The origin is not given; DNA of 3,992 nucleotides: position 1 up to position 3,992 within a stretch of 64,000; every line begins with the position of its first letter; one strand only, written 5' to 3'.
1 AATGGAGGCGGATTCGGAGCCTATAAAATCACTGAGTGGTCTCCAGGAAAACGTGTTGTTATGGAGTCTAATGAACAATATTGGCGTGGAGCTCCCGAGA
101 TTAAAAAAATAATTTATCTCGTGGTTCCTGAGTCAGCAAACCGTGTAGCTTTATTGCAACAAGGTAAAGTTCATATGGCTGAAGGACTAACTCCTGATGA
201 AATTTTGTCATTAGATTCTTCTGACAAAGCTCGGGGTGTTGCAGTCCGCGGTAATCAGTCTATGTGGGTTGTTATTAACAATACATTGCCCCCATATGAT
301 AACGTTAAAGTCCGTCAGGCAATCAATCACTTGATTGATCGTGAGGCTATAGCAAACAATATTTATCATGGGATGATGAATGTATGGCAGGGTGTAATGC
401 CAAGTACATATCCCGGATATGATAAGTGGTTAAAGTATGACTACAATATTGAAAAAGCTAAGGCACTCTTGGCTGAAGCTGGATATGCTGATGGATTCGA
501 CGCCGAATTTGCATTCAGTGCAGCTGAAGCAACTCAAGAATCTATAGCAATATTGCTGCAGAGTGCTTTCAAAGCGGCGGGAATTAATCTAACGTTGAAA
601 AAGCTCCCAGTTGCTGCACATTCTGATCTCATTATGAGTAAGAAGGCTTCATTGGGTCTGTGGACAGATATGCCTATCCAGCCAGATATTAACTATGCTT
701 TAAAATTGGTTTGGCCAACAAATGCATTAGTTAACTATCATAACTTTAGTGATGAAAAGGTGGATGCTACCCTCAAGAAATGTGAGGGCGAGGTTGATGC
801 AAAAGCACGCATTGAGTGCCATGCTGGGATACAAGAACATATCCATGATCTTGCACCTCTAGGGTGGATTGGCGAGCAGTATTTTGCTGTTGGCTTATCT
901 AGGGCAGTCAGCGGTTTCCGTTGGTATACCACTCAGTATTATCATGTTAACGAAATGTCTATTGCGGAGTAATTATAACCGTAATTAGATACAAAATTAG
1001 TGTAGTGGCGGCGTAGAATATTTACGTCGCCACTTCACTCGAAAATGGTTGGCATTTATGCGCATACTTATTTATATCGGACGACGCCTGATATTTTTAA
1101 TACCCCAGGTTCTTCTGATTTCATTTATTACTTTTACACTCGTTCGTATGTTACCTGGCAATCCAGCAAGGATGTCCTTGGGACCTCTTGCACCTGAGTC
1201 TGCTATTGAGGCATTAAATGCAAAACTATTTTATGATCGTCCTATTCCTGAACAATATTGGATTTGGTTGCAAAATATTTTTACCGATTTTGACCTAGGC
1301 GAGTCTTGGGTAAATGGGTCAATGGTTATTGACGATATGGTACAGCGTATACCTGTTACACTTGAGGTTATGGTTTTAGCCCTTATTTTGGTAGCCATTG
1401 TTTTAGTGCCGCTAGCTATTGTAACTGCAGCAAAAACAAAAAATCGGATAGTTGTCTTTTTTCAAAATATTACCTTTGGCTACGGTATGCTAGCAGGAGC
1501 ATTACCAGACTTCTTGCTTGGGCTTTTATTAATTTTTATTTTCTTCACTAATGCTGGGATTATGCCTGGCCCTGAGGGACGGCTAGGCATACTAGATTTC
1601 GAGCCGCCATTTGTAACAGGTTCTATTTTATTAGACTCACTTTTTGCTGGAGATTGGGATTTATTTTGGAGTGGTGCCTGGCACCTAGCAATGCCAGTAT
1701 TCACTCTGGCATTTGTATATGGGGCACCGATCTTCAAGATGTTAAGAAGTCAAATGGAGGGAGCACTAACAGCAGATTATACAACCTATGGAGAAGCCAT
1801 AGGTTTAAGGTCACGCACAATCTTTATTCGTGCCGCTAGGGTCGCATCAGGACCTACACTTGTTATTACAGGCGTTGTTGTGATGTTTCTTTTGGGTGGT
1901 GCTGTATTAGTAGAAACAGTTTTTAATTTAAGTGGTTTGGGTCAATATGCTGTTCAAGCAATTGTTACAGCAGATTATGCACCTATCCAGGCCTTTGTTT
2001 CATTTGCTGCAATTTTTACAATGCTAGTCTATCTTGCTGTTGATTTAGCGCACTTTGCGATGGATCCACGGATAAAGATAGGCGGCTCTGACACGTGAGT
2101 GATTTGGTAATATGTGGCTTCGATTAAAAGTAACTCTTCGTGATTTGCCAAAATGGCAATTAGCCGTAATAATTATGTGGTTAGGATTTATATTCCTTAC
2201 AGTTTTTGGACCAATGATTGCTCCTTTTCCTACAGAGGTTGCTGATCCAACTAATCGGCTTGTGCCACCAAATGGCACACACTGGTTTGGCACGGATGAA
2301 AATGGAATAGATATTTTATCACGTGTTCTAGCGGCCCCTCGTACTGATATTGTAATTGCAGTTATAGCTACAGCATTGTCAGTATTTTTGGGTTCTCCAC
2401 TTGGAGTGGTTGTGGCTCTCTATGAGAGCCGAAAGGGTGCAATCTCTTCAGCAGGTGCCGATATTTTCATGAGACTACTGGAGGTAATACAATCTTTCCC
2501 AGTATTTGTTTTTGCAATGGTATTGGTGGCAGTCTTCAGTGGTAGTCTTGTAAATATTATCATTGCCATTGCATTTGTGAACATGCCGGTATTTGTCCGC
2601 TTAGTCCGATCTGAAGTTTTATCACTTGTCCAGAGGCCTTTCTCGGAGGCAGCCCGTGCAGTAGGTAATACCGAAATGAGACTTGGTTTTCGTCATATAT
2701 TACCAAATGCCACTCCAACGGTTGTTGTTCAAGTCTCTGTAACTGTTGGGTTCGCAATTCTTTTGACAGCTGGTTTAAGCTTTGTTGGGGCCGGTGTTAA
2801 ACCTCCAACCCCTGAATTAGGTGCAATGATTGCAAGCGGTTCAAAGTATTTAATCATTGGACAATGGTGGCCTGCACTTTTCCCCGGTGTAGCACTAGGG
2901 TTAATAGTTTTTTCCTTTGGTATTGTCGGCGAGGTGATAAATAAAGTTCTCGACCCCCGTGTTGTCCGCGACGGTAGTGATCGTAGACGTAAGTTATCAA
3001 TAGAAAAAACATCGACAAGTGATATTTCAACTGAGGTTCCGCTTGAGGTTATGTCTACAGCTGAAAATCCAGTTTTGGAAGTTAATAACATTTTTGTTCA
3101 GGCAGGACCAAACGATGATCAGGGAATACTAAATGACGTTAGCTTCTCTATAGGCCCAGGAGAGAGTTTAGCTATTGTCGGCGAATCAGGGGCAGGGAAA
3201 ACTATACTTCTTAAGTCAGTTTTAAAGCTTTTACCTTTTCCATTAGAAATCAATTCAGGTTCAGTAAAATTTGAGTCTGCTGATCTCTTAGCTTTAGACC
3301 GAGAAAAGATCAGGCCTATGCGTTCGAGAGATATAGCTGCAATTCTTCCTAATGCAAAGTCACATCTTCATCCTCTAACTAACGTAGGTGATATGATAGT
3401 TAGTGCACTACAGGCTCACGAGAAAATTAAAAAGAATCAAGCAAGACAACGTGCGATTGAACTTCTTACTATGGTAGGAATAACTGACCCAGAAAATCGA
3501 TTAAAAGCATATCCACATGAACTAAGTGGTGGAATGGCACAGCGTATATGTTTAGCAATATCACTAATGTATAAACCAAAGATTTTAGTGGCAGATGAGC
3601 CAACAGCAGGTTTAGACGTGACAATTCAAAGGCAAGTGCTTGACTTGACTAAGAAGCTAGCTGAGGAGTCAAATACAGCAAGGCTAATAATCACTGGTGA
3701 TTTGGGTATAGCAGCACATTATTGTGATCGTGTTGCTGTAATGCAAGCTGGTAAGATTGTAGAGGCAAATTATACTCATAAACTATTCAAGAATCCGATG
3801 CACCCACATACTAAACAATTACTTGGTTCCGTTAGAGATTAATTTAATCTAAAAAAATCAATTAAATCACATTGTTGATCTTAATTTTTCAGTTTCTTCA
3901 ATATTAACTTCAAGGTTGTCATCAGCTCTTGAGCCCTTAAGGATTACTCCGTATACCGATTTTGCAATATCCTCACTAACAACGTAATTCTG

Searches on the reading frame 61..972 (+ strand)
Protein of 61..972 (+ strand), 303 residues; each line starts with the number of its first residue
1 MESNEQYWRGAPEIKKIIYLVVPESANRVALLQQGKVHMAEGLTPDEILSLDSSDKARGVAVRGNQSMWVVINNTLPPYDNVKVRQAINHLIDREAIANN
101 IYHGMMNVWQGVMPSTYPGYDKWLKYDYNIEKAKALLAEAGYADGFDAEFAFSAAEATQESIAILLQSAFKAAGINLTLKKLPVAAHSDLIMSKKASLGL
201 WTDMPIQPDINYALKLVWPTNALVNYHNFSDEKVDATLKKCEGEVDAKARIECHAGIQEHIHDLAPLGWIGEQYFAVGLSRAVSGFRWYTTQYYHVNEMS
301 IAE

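Call 8: search_protein_families(library=pfam, proteins=[window:61-972:+])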
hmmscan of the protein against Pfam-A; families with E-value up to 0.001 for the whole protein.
window:61-972:+ (303 aa): 1 family
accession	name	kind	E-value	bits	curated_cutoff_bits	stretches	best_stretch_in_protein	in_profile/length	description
PF00496.27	SBP_bac_5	-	2.1e-46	159.2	32.4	1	2-209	135-352/368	Bacterial extracellular solute-binding proteins, family 5 Middle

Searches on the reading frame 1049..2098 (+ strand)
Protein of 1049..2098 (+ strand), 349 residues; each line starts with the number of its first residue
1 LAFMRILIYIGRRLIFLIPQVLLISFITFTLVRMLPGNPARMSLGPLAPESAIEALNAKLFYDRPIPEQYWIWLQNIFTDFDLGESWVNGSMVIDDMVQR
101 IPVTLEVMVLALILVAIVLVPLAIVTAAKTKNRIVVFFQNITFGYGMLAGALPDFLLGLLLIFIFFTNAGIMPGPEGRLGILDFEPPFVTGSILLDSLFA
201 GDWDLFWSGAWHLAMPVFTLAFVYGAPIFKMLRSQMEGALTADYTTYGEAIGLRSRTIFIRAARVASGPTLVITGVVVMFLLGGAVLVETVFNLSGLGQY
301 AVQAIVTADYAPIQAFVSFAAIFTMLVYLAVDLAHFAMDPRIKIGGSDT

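Call 8: search_protein_families(library=pfam, proteins=[window:1049-2098:+])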
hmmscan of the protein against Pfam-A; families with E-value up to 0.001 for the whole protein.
window:1049-2098:+ (349 aa): 2 families
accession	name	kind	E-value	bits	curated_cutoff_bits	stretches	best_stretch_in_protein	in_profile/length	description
PF00528.27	BPD_transp_1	-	2.7e-17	63.5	26.4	1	120-343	2-183/184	Binding-protein-dependent transport system inner membrane component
PF19300.4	BPD_transp_1_N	-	6.5e-14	52.5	23.8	1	8-106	3-112/114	Binding-prot-dependent transport system membrane comp, N-term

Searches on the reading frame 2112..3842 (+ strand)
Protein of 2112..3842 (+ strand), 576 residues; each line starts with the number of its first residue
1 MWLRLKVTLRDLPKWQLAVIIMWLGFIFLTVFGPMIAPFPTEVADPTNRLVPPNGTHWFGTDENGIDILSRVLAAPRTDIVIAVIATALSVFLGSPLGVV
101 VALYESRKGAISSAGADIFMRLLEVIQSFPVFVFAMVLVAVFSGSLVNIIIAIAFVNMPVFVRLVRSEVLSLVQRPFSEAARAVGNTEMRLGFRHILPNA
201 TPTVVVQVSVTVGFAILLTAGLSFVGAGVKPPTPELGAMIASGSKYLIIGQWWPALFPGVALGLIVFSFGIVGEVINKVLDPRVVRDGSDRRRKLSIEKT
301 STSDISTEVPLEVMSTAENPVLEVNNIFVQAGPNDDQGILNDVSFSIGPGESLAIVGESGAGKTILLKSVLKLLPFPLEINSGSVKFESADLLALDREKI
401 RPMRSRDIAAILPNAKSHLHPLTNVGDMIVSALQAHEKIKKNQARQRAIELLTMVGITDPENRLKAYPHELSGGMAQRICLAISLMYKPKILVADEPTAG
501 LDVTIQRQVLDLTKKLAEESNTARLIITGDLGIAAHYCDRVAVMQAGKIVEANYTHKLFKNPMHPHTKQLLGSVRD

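Call 8: search_protein_families(library=pfam, proteins=[window:2112-3842:+])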
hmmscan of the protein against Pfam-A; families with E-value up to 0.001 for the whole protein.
window:2112-3842:+ (576 aa): 3 families
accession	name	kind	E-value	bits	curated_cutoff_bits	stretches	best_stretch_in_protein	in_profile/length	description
PF00528.27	BPD_transp_1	-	3.5e-27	95.8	26.4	1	94-285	1-183/184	Binding-protein-dependent transport system inner membrane component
PF00005.33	ABC_tran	-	1.9e-26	93.8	25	1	340-499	1-137/137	ABC transporter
PF13304.12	AAA_21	-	1.7e-06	28.8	27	1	416-528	194-296/304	AAA domain, putative AbiEii toxin, Type IV TA system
